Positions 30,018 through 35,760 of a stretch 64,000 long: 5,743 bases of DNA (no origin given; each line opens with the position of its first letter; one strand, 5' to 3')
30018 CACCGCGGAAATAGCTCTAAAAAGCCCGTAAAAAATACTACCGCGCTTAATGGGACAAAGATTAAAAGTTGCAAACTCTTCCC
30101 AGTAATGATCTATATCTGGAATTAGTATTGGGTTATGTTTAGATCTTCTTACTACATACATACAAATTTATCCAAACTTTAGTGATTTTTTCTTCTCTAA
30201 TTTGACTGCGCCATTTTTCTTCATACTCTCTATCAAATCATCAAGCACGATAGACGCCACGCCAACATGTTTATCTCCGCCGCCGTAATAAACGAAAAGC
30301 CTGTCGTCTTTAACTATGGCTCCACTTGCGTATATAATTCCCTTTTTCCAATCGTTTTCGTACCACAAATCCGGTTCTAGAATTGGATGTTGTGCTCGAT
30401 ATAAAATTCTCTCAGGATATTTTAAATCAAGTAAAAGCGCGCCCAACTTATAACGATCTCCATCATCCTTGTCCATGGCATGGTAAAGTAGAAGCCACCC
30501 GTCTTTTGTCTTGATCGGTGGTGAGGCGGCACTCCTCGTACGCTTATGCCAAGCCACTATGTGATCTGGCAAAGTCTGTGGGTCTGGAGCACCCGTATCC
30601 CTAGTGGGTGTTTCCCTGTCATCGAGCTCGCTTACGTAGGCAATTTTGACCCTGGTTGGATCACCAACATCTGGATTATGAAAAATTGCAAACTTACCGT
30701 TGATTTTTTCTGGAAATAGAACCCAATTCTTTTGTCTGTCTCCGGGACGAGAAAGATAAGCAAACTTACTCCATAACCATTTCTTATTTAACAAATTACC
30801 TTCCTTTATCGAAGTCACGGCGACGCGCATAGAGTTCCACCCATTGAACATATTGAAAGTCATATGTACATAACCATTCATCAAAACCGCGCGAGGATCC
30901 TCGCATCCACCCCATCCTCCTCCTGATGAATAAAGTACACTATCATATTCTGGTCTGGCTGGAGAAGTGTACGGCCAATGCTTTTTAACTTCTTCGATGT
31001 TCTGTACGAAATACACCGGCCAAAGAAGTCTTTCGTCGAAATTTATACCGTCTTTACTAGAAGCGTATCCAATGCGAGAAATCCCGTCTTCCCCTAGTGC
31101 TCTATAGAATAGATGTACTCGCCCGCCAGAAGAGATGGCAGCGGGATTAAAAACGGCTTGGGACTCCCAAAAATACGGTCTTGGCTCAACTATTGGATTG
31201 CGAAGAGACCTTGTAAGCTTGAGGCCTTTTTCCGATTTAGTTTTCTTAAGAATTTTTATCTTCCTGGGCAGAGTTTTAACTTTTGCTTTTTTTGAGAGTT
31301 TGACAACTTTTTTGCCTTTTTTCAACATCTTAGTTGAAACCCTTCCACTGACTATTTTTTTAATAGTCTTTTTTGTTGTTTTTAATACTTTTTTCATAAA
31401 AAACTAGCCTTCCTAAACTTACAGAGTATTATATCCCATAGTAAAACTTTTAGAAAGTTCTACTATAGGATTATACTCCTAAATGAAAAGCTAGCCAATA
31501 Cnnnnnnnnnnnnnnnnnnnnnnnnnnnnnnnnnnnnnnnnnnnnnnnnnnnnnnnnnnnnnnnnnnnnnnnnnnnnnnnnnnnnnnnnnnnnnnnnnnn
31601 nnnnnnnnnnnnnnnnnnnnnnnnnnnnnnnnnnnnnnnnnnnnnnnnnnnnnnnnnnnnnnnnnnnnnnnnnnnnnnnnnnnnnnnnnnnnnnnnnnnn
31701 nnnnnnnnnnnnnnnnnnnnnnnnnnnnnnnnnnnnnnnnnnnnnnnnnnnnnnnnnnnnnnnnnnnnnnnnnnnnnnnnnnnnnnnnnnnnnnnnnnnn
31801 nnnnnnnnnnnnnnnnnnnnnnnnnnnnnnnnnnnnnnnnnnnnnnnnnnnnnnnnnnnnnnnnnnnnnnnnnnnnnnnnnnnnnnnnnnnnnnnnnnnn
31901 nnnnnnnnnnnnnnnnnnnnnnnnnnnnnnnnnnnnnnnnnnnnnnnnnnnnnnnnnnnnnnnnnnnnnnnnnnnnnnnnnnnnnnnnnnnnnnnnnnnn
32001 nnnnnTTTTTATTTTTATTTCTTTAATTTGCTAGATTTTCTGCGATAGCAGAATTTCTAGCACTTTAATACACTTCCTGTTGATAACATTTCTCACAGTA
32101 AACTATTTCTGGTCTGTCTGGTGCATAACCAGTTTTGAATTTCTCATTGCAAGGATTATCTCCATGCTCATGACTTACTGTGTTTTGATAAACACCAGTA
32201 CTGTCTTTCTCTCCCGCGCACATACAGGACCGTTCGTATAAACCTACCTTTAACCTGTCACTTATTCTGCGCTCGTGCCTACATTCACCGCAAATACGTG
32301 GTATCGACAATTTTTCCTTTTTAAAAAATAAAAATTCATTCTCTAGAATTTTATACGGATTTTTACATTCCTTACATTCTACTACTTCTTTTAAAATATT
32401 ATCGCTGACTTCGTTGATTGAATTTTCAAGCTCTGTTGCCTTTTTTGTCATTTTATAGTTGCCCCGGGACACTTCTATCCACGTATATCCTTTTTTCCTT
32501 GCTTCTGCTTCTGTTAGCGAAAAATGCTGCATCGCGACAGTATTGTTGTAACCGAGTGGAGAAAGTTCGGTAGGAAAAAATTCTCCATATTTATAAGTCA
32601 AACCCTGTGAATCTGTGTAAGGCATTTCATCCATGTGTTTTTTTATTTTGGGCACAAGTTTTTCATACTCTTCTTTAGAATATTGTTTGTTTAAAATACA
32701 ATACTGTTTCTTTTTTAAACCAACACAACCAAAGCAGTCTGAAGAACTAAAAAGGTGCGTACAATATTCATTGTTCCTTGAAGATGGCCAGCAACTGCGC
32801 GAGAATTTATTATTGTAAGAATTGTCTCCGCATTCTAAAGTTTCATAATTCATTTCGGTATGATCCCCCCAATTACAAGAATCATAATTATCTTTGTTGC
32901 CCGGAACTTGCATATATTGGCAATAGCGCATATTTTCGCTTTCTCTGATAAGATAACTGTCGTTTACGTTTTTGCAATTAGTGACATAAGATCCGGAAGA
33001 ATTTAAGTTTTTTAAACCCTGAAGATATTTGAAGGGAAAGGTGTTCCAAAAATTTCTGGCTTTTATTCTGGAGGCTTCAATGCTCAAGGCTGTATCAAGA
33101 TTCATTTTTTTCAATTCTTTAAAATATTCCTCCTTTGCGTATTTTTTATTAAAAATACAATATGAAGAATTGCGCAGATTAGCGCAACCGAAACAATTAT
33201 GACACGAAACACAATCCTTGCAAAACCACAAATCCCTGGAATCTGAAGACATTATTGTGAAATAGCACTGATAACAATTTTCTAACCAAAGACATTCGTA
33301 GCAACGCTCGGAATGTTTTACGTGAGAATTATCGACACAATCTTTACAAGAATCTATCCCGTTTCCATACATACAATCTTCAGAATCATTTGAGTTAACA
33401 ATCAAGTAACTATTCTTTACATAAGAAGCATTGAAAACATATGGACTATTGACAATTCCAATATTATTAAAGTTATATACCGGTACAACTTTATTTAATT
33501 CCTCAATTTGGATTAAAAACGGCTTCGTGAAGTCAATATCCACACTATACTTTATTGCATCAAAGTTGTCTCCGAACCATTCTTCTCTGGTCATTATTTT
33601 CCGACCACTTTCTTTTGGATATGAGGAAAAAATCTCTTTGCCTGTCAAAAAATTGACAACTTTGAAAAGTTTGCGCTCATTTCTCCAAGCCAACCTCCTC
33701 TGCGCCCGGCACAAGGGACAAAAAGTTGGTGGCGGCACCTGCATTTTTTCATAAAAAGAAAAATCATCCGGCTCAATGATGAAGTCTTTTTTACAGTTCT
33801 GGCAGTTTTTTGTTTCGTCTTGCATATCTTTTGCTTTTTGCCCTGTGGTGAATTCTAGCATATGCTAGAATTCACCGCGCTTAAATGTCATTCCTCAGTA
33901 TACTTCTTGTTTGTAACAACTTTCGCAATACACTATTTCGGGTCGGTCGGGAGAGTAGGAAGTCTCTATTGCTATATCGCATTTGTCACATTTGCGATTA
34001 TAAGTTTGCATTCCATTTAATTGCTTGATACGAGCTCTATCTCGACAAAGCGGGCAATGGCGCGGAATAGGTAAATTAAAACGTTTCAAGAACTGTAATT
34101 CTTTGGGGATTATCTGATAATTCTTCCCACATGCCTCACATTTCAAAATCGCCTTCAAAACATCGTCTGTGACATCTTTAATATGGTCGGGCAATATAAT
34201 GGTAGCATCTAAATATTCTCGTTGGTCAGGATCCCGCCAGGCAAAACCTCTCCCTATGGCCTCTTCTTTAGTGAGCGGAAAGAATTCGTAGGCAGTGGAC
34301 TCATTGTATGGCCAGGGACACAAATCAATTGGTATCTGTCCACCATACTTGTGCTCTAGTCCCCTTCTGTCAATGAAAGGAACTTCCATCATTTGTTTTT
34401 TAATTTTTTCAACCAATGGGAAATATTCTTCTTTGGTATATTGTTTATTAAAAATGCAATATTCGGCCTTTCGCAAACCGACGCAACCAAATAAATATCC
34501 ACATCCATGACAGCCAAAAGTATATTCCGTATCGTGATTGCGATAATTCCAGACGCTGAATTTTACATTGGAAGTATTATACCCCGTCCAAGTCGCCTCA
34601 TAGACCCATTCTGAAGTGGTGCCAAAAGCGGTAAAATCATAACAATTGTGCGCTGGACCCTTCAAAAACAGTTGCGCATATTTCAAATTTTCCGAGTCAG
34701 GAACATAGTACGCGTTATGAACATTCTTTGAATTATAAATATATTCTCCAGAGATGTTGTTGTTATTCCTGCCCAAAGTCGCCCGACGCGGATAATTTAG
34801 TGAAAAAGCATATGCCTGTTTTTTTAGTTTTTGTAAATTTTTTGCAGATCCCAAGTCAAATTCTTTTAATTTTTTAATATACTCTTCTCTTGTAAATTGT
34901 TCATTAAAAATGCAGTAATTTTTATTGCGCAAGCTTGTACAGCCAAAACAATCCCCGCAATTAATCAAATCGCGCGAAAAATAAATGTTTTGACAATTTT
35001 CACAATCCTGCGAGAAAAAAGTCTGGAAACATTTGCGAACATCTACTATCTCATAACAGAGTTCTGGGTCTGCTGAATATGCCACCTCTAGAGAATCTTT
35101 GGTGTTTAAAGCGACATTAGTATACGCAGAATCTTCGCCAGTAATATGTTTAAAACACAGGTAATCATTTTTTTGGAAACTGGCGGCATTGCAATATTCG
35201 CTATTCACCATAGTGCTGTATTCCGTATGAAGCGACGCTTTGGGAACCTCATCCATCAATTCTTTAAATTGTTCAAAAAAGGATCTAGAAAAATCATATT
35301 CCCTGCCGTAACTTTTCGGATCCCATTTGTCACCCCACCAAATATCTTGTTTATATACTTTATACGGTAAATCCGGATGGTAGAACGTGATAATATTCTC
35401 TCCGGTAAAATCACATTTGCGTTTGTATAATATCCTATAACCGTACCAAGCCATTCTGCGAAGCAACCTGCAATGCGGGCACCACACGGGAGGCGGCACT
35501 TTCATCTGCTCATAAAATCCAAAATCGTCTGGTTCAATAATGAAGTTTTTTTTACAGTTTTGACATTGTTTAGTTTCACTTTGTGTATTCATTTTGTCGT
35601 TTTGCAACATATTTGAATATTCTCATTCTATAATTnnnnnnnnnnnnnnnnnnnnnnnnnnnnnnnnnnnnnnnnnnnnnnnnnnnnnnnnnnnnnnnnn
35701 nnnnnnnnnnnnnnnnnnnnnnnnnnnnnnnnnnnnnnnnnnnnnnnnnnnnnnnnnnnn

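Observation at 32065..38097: Candidate novel system: three tandem paralogous Cys-rich proteins of about 570-600 aa plus two small ORFs in one minus-strand cluster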

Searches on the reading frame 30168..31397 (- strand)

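Call 17: search_protein_families(library=pfam, proteins=[window:30168-31397:-], max_evalue=0.001)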
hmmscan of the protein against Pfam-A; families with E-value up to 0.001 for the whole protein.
window:30168-31397:- (409 aa): 1 family
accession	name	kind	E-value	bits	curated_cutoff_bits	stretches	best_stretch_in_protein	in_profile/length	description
PF04041.19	Glyco_hydro_130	-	1.3e-33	116.8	26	2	164-393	98-319/320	beta-1,4-mannooligosaccharide phosphorylase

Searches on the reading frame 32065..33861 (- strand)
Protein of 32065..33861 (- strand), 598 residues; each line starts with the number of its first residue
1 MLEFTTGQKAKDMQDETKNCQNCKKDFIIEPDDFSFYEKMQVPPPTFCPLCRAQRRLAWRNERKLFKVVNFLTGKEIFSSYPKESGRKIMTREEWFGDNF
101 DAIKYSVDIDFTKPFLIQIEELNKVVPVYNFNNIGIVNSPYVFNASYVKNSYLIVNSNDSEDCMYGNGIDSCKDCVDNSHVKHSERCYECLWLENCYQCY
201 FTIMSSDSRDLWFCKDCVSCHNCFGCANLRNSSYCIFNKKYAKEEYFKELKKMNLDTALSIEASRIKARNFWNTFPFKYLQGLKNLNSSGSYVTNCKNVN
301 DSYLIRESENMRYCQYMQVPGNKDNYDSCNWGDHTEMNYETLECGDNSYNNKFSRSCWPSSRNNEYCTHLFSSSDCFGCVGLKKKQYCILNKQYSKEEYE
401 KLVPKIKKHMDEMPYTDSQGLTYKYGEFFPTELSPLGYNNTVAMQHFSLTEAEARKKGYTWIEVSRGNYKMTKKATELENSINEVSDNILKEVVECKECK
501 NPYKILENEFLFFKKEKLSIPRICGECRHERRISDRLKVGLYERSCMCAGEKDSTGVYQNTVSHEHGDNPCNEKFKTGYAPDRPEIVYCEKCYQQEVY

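Call 3: search_protein_families(library=pfam, proteins=[window:32065-33861:-], max_evalue=1)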
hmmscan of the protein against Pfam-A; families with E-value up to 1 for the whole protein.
window:32065-33861:- (598 aa): 1 family
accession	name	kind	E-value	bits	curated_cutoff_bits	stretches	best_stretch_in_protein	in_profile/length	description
PF13451.12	zf_Tbcl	-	0.003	17.9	24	1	14-56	1-44/48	Probable treble clef domain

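Call 4: search_protein_families(library=ncbifam, proteins=[window:32065-33861:-], max_evalue=1)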
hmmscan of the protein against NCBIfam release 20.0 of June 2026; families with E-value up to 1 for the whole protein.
window:32065-33861:- (598 aa): 2 families
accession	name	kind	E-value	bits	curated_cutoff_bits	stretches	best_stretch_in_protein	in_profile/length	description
TIGR03159.1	cas_Csc1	equivalog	0.025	14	41.4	1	277-328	51-103/225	type I-D CRISPR-associated protein Cas5/Csc1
NF002714.0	PRK02551.1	equivalog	0.6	9.8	190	0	368-397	89-122/157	class Ib ribonucleoside-diphosphate reductase assembly flavoprotein NrdI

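Call 7: search_protein_families(library=padloc, proteins=[window:32065-33861:-], max_evalue=1)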
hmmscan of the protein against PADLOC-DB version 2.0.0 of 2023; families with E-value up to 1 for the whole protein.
window:32065-33861:- (598 aa): 1 family
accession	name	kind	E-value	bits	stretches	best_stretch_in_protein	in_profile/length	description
PDLC00997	Cas5d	-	0.0066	14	1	277-328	51-103/225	CRISPR type I-D/CYANO-associated protein Csc1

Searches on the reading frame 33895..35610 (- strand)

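Call 3: search_protein_families(library=pfam, proteins=[window:33895-35610:-], max_evalue=1)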
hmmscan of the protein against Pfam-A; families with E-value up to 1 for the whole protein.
window:33895-35610:- (571 aa): 2 families
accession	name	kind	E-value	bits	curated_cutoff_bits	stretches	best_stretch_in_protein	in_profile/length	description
PF23477.1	zf_Tbcl_2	-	0.0051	16.9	27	1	535-568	2-35/37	Probable treble clef zinc finger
PF18757.6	Nmad5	-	0.078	13.5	27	1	109-193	54-140/206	Nucleotide modification associated domain 5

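Call 4: search_protein_families(library=ncbifam, proteins=[window:33895-35610:-], max_evalue=1)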
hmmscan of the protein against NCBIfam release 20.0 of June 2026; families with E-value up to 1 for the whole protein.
window:33895-35610:- (571 aa): 2 families
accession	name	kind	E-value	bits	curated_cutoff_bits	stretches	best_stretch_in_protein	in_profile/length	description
TIGR04272.1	cxxc_cxxc_Mbark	domain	0.016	15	36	1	535-568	2-35/37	CxxC-x17-CxxC domain-containing protein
NF041070.1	carrier_LysW_Arch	domain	0.27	11.3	75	0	480-503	14-38/57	alpha-aminoadipate/glutamate carrier protein LysW/ArgW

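Call 7: search_protein_families(library=padloc, proteins=[window:33895-35610:-], max_evalue=1)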
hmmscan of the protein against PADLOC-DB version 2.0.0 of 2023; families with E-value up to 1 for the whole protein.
window:33895-35610:- (571 aa): 0 families
